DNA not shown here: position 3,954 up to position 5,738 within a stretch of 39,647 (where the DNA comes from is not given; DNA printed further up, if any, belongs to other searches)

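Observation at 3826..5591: Complete GroES-GroEL-like chaperonin pair in a phage genome under 40 kb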

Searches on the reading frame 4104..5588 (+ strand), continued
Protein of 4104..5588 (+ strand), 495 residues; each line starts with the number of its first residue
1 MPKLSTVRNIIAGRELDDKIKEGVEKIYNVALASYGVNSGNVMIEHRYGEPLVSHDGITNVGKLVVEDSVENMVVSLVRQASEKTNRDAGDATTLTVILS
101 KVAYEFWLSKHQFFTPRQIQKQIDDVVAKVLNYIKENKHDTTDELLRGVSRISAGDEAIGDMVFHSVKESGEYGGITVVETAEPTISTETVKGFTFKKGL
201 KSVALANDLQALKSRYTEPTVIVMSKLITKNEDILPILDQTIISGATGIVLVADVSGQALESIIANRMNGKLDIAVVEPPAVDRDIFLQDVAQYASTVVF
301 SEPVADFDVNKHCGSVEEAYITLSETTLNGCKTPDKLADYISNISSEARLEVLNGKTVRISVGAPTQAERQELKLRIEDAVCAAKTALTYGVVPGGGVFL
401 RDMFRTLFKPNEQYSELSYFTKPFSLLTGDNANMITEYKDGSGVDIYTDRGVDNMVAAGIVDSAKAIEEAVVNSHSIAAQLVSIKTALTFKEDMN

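Call 22: find_homologous_proteins(query=window:4104-5588:+, max_evalue=1e-20)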
Query window:4104-5588:+ (495 aa): 809 proteins with E <= 1e-20 among 8000 candidates; the best 120 are listed.
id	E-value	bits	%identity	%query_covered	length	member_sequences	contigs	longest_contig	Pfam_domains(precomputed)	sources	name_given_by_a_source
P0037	0.0e+0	1042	98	100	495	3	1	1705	PF00118.30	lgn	-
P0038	0.0e+0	1031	96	100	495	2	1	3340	PF00118.30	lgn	-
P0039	1.2e-290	982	91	100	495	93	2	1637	PF00118.30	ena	-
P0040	2.3e-287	971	89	100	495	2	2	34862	PF00118.30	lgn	-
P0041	2.6e-258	875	82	100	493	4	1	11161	PF00118.30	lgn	-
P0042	2.7e-258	875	81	100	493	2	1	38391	PF00118.30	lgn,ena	-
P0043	1.6e-234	797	75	100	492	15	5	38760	PF00118.30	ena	-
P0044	3.5e-232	789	94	78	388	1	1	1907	PF00118.30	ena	-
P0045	1.8e-209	714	66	100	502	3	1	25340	PF00118.30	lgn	-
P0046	6.5e-207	706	66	100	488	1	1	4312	PF00118.30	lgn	-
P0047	2.3e-205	701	67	100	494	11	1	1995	PF00118.30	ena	-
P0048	2.7e-202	691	66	100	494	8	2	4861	PF00118.30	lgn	-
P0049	8.8e-202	689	65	100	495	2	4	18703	PF00118.30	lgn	-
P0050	1.6e-198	678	66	100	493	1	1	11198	PF00118.30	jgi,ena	-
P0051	1.1e-194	666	63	100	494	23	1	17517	PF00118.30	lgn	-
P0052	1.4e-192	659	63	100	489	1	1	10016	PF00118.30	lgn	-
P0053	2.9e-188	644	63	100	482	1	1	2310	PF00118.30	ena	-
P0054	3.9e-188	644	61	100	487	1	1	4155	PF00118.30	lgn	-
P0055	3.9e-186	637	61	100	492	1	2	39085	PF00118.30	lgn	-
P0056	1.3e-183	629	60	100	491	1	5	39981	PF00118.30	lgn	-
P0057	1.8e-183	629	61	100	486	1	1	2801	PF00118.30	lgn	-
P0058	2.7e-183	628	60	100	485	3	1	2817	PF00118.30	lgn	-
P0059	3.1e-183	628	61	100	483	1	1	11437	PF00118.30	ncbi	-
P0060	1.2e-182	626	62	100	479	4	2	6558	PF00118.30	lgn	-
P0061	3.1e-182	625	60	100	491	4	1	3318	PF00118.30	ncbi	-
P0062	3.7e-182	624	61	100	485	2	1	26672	PF00118.30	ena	-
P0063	6.2e-182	624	60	100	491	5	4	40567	PF00118.30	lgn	-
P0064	3.2e-181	621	60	100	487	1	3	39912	PF00118.30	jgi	jgi:chaperonin GroEL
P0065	4.5e-180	617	61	100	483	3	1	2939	PF00118.30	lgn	-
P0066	5.0e-180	617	60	100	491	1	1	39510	PF00118.30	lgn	-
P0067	8.6e-179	613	60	100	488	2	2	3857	PF00118.30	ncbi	-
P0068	3.8e-178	611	60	100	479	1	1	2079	PF00118.30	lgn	-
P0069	9.0e-178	610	60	100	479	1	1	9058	PF00118.30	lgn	-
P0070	9.9e-178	610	60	100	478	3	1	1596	PF00118.30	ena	-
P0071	6.8e-177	607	59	100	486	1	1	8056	PF00118.30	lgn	-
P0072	1.5e-176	606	58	100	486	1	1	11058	PF00118.30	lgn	-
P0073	1.6e-176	606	58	100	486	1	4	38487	PF00118.30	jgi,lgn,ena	-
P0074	1.0e-175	603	58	100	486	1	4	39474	PF00118.30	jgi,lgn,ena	-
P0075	2.9e-175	602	58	100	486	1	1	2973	PF00118.30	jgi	jgi:chaperonin GroEL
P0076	6.2e-175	601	60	100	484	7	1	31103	PF00118.30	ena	-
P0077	1.6e-174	599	61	100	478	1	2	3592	PF00118.30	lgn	-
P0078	6.1e-174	597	61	100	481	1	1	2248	PF00118.30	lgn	-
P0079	3.3e-173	595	58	100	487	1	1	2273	PF00118.30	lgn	-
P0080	6.8e-173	594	58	100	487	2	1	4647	PF00118.30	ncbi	-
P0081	4.5e-172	591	58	99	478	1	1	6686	PF00118.30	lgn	-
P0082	7.5e-171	587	59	100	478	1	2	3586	PF00118.30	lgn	-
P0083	1.2e-170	586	59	100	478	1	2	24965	PF00118.30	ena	-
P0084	2.7e-170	585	58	100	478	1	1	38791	PF00118.30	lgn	-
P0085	2.9e-170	585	59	100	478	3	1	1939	PF00118.30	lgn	-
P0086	1.5e-169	583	57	100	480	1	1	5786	PF00118.30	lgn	-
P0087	1.7e-169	583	59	100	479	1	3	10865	PF00118.30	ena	-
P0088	5.4e-169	581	58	100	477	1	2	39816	PF00118.30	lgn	-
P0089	8.3e-169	580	59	100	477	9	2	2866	PF00118.30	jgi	-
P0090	1.0e-168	580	59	100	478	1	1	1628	PF00118.30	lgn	-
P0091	1.3e-168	580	59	100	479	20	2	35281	PF00118.30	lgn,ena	-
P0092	1.5e-168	580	57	100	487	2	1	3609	PF00118.30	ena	-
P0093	1.9e-168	579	58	100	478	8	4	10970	PF00118.30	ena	-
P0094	3.4e-168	578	59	100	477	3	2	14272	PF00118.30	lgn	-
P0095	5.6e-168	578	59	100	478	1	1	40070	PF00118.30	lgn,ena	-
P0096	5.9e-168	578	58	100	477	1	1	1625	PF00118.30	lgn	-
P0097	1.0e-167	577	58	100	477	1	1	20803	PF00118.30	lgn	-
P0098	5.0e-167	574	57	100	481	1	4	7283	PF00118.30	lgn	-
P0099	8.7e-167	574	57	100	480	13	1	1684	PF00118.30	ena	-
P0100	1.3e-166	573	57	100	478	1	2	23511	PF00118.30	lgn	-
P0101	3.6e-166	572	58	100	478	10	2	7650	PF00118.30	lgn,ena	-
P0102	4.9e-166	571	57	100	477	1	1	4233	PF00118.30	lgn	-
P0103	7.7e-166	571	58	100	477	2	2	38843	PF00118.30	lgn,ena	-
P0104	3.0e-165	569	58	100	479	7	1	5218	PF00118.30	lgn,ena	-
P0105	2.6e-164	566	56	99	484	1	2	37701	PF00118.30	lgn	-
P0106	2.7e-164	566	57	100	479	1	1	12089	PF00118.30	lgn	-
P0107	3.6e-162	558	58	100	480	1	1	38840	PF00118.30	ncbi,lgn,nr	ncbi:chaperonin Cpn60 / TCP-1 family protein [TM7 phage DolZOral124_53_65]|nr:chaperonin Cpn60 / TCP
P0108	7.9e-162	557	56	100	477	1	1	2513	PF00118.30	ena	-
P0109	9.2e-161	554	56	100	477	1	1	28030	PF00118.30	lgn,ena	-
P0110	1.9e-160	553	56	100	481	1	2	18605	PF00118.30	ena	-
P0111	2.1e-160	553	56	100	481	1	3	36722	PF00118.30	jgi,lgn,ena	jgi:chaperonin GroEL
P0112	1.5e-159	550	56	100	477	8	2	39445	PF00118.30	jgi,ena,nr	jgi:60 kDa chaperonin 1|nr:MAG TPA: GroEL [Caudoviricetes sp.]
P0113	7.0e-157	541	54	100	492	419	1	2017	PF00118.30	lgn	-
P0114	7.3e-157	541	54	100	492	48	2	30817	PF00118.30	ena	-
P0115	3.4e-138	479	50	100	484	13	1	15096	PF00118.30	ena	-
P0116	1.9e-135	470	58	80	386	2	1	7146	PF00118.30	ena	-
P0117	9.7e-135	468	49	100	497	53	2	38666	PF00118.30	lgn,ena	-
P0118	8.4e-133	462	59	74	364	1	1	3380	PF00118.30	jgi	-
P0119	3.6e-113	397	44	100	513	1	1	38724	PF00118.30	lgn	-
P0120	2.3e-111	391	42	99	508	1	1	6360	PF00118.30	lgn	-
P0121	9.3e-111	389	43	99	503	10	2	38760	PF00118.30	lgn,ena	-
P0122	7.5e-110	386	43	100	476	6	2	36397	PF00118.30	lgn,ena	-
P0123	1.1e-108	382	56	65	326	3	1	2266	PF00118.30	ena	-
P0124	5.6e-107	377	42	99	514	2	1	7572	PF00118.30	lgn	-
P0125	1.4e-101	359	40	99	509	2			PF00118.30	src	-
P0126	4.1e-89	318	40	99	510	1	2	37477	PF00118.30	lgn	-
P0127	3.2e-87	311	38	99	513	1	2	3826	PF00118.30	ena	-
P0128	2.5e-86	309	38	99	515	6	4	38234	PF00118.30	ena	-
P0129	2.8e-86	308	37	99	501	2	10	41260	PF00118.30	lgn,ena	-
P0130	3.5e-86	308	39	99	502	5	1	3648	PF00118.30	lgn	-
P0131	1.3e-85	306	37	99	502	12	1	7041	PF00118.30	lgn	-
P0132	5.6e-85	304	38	99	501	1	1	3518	PF00118.30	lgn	-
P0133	5.9e-85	304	37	99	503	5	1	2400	PF00118.30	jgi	jgi:chaperonin GroEL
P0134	5.9e-85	304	38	99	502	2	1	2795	PF00118.30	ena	-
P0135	9.7e-85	303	37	99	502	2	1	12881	PF00118.30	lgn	-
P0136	1.2e-84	303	38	99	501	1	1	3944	PF00118.30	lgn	-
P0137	2.1e-84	302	38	99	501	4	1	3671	PF00118.30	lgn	-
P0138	5.0e-84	301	37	99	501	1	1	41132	PF00118.30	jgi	jgi:chaperonin GroEL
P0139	7.4e-84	300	37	99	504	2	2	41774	PF00118.30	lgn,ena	-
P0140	1.8e-83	299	37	99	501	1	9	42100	PF00118.30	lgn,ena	-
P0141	2.9e-83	298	37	99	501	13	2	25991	PF00118.30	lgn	-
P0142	3.4e-83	298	37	99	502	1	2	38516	PF00118.30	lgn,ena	-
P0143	3.8e-83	298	36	99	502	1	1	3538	PF00118.30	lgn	-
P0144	3.8e-83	298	36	99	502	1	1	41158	PF00118.30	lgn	-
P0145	4.7e-83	298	37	99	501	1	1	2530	PF00118.30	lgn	-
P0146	5.2e-83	298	37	99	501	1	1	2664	PF00118.30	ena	-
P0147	7.1e-83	297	37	99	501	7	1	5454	PF00118.30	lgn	-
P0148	8.4e-83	297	36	99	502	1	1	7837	PF00118.30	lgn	-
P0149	1.2e-82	296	36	99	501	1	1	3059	PF00118.30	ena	-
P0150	2.8e-82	295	37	99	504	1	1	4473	PF00118.30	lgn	-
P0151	3.6e-82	295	36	99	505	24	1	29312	PF00118.30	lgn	-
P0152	3.6e-82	295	36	99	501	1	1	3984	PF00118.30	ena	-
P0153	4.2e-82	295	37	99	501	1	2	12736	PF00118.30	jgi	jgi:chaperonin GroEL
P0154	8.0e-82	294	37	99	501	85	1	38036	PF00118.30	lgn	-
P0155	8.1e-82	294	37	99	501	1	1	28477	PF00118.30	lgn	-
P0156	1.2e-81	293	36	99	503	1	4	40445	PF00118.30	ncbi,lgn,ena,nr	ncbi:MAG: hypothetical protein IIZ78_00660 [Clostridiales bacterium]|nr:hypothetical protein [Clostr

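Call 33: get_annotated_region(hit=H39, flank=800)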
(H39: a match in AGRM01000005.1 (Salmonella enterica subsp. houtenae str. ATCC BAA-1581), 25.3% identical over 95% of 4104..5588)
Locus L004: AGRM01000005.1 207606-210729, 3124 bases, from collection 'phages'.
description: Salmonella enterica subsp. houtenae str. ATCC BAA-1581 SEHO0AFNL_Contig0.6, whole genome shotgun sequence.
organism: Salmonella enterica subsp. houtenae str. ATCC BAA-1581 (NCBI taxid 523831)
taxonomy: Bacteria; Pseudomonadati; Pseudomonadota; Gammaproteobacteria; Enterobacterales; Enterobacteriaceae; Salmonella
host: Homo sapiens; source: -; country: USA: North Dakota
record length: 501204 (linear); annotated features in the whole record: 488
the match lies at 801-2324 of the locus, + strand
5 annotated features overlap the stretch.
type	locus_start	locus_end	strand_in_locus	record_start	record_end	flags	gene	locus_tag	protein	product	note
CDS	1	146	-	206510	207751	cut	-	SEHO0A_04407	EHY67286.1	amino acid permease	locus tag in AE006468 is STM4328; yjeH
CDS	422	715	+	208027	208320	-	-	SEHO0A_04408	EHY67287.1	chaperonin GroS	locus tag in AE006468 is STM4329; mopB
CDS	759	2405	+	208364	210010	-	-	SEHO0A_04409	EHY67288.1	chaperonin GroL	locus tag in AE006468 is STM4330; mopA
CDS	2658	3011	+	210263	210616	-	-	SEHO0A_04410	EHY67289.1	hypothetical protein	locus tag in AE006468 is STM4331; yjeI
CDS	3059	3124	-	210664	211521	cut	-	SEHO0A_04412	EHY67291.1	hypothetical protein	locus tag in AE006468 is STM4332; yjeJ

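Call 39: find_encoding_contigs(protein=P0129, flank=4000, max_places=2)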
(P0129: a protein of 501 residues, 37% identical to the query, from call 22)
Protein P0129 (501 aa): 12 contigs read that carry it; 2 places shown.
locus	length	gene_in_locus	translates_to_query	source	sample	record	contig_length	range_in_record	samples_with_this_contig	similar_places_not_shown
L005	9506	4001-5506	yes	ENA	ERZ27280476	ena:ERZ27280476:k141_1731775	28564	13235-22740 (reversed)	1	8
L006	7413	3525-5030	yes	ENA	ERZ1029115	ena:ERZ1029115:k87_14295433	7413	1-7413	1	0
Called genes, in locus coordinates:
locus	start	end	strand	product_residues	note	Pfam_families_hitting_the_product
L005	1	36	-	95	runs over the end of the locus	-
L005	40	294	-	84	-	-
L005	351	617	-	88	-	-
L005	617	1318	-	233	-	PF09588:YqaJ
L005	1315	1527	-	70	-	PF10685:KGG (faint)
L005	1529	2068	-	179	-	PF04098:Rad52_Rad22 (faint)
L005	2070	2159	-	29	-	-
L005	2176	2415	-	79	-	-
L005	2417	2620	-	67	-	-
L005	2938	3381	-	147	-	-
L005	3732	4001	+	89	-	-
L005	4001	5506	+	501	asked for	PF00118:Cpn60_TCP1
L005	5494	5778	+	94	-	-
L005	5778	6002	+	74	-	-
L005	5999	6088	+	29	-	-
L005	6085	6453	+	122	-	-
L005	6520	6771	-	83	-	-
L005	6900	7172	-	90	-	-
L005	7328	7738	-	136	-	-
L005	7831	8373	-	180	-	-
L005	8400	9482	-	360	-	-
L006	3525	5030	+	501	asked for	PF00118:Cpn60_TCP1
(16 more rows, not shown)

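Call 40: find_encoding_contigs(protein=P0119, flank=4000, max_places=2)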
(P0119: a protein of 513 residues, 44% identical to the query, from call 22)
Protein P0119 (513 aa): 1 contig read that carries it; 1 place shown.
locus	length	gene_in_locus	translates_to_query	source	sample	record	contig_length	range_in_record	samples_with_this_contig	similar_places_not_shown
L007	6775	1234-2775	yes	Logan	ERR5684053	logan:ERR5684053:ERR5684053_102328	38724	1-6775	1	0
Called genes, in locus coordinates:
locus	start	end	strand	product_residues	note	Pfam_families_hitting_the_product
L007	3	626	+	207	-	?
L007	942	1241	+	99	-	-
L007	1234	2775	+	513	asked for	PF00118:Cpn60_TCP1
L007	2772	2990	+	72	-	-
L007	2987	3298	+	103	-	-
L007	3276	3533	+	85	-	-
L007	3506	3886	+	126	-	-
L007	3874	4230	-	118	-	PF01464:SLT (weak), PF18896:SLT_3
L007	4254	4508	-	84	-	-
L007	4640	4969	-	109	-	-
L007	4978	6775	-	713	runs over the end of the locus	-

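Call 41: find_encoding_contigs(protein=P0156, flank=4000, max_places=2)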
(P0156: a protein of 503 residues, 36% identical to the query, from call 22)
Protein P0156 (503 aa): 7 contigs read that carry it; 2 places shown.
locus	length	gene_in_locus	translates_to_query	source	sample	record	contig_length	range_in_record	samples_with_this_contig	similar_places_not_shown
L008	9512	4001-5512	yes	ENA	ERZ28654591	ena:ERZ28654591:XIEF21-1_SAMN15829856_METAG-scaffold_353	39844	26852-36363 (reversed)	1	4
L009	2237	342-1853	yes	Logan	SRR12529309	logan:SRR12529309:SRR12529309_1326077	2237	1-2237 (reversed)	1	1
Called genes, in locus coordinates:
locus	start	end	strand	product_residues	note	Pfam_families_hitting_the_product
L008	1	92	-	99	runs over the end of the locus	-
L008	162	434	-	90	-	-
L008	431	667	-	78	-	-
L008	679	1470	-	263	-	PF09588:YqaJ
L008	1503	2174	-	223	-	-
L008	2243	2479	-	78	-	-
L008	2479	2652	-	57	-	-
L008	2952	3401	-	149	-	-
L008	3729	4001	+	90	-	-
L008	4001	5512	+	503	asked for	PF00118:Cpn60_TCP1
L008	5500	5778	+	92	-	-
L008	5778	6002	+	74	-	-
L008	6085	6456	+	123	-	-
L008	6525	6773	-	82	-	-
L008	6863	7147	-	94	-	-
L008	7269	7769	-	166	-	-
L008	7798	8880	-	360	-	-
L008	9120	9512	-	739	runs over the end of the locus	PF18760:ART-PolyVal, PF06414:Zeta_toxin (weak)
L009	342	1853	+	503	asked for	PF00118:Cpn60_TCP1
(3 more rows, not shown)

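Call 42: search_protein_families(library=pfam, proteins=[L005:3732-3998:+, L007:942-1238:+, L008:3729-3998:+, L002:2660-2980:+, L001:3712-4011:+, L004:422-712:+], max_evalue=1)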
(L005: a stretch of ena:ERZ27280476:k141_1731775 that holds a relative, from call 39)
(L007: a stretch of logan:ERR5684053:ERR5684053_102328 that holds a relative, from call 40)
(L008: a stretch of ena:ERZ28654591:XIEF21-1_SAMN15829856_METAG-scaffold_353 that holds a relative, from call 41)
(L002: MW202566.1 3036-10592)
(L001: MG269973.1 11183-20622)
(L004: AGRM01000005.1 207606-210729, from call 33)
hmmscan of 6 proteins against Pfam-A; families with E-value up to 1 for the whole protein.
L005:3732-3998:+ (89 aa): 2 families
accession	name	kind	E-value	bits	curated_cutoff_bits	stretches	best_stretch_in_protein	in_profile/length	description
PF00166.26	Cpn10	-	2.7e-05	24.5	21.1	1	14-84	10-92/93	Chaperonin 10 Kd subunit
PF12124.13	bCoV_SUD_C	-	0.065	13.5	25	1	47-75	29-58/66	Betacoronavirus SUD-C domain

L007:942-1238:+ (99 aa): 0 families

L008:3729-3998:+ (90 aa): 1 family
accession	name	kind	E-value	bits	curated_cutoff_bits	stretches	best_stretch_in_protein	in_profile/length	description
PF00166.26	Cpn10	-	0.00016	22.1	21.1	1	5-85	2-92/93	Chaperonin 10 Kd subunit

L002:2660-2980:+ (107 aa): 1 family
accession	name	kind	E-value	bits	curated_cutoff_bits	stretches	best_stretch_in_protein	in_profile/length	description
PF00166.26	Cpn10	-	0.0031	17.9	21.1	1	9-103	2-92/93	Chaperonin 10 Kd subunit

L001:3712-4011:+ (100 aa): 0 families

L004:422-712:+ (97 aa): 1 family
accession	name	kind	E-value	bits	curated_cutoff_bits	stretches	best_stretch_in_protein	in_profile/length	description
PF00166.26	Cpn10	-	4e-29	100.9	21.1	1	3-95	2-93/93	Chaperonin 10 Kd subunit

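Call 45: find_related_loci(query=window:4104-5588:+, collection=genome_contigs, flank=6000)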
Query window:4104-5588:+ (495 aa) in genome_contigs; peptide patterns used: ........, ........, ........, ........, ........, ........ (x = any residue, [..] = any of these).
381 stretches matched a pattern, but none encodes a relative of the query by tblastn (E <= 1e-3).

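Call 61: predict_structure(alignment_id=A4)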
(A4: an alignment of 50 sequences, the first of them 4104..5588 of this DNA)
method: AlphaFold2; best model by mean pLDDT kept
length: 495 residues; sequences in the alignment: 50
mean_pLDDT: 87.4   pTM: 0.75
mean pLDDT of the five models: 87.4, 86.5, 86.2, 85.5, 82.9
residues with pLDDT >= 90: 207; 70-90: 279; 50-70: 9; < 50: 0
segments of 3 or more residues with pLDDT < 50: none
pLDDT, mean of each block of 10 residues (from residue 1): 82 95 95 82 79 81 90 95 86 92 94 92 95 96 93 88 90 79 83 80 79 84 90 89 87 90 87 89 86 90 87 89 83 85 81 77 82 85 90 93 90 82 89 75 89 92 94 96 94 72
secondary structure, 60 per line:
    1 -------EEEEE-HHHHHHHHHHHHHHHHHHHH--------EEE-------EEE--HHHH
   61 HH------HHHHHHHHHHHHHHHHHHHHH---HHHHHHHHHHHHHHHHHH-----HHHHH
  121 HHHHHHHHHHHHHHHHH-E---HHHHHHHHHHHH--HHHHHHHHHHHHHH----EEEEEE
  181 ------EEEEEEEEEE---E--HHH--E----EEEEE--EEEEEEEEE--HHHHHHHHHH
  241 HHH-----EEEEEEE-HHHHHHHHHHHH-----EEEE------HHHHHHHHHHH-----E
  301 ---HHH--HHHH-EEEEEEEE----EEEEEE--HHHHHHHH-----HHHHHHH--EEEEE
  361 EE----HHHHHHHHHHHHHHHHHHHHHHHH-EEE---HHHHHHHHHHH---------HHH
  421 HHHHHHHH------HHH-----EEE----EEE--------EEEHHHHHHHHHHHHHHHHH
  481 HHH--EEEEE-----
elements in order: E8-12 H14-33 E42-44 E52-54 H57-62 H69-89 H93-110 H116-137 H143-154 H157-170 E175-180 E187-196 E213-217 E220-228 H231-243 E249-255 H257-268 E274-277 H284-294 H309-312 E314-321 E326-331 H334-341 H347-353 E356-362 H367-390 E392-394 H398-408 H418-428 E443-445 E450-452 E461-463 H464-483 E486-490
